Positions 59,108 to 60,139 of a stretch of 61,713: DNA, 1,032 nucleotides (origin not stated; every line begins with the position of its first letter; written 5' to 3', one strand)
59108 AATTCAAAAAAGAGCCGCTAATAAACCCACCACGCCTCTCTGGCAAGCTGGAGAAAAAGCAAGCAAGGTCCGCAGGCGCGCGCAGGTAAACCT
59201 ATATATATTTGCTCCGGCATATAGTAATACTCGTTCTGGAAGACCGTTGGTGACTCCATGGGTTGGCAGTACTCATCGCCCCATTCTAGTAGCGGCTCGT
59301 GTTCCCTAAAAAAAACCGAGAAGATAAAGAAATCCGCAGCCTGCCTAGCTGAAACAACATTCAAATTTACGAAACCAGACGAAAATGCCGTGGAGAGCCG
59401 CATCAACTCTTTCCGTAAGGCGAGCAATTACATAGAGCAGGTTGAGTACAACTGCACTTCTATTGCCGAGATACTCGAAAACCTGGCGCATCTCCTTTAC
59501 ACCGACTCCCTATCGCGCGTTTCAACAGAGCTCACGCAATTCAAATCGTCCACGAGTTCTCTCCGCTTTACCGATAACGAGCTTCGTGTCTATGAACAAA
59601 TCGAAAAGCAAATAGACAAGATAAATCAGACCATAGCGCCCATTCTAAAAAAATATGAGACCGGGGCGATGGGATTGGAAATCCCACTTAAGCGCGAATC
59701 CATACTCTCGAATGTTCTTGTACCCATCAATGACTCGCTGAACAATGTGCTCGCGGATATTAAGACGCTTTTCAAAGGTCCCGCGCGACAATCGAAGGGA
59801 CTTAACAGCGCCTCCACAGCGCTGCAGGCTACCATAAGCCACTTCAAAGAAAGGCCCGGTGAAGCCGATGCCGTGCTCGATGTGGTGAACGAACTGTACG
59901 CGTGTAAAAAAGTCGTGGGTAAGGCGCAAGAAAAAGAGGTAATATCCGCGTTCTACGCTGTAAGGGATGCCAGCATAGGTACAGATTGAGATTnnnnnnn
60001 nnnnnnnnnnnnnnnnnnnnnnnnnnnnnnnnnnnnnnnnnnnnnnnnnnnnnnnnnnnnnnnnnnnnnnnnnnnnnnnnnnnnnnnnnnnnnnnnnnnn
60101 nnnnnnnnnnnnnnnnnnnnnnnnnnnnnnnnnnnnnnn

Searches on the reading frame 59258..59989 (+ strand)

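Call 104: search_protein_families(library=padloc, max_evalue=1, proteins=[window:59258-59989:+])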
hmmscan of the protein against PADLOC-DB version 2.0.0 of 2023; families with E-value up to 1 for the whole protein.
window:59258-59989:+ (243 aa): 2 families
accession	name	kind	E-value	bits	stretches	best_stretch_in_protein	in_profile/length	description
PDLC00550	JetC2|JetC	-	0.003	13.3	1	41-195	808-958/1355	DUF3584 domain; MukB-like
PDLC01467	Cas13a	-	0.01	14.2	1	31-95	52-118/139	CAS-VI-A; effector__SPE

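Call 105: search_protein_families(library=phrogs, max_evalue=1, proteins=[window:59258-59989:+])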
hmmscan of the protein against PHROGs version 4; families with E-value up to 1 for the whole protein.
window:59258-59989:+ (243 aa): 7 families
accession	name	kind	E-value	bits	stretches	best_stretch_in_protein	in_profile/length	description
phrog_77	-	DNA, RNA and nucleotide metabolism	0.016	14.7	1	42-135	667-750/967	SbcC-like subunit of palindrome specific endonuclease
phrog_167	-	tail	0.024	13.3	1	19-213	209-393/1555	tail length tape measure protein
phrog_9414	-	unknown function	0.1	13.7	0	105-135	39-69/71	-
phrog_36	-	transcription regulation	0.11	13.1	1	36-127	47-124/220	transcriptional regulator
phrog_3550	-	unknown function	0.12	13.7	0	112-134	34-56/79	-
phrog_788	-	tail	0.12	13.1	0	44-126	199-278/297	tail protein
phrog_28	-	tail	0.13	11.7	1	43-127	151-244/1228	tail length tape measure protein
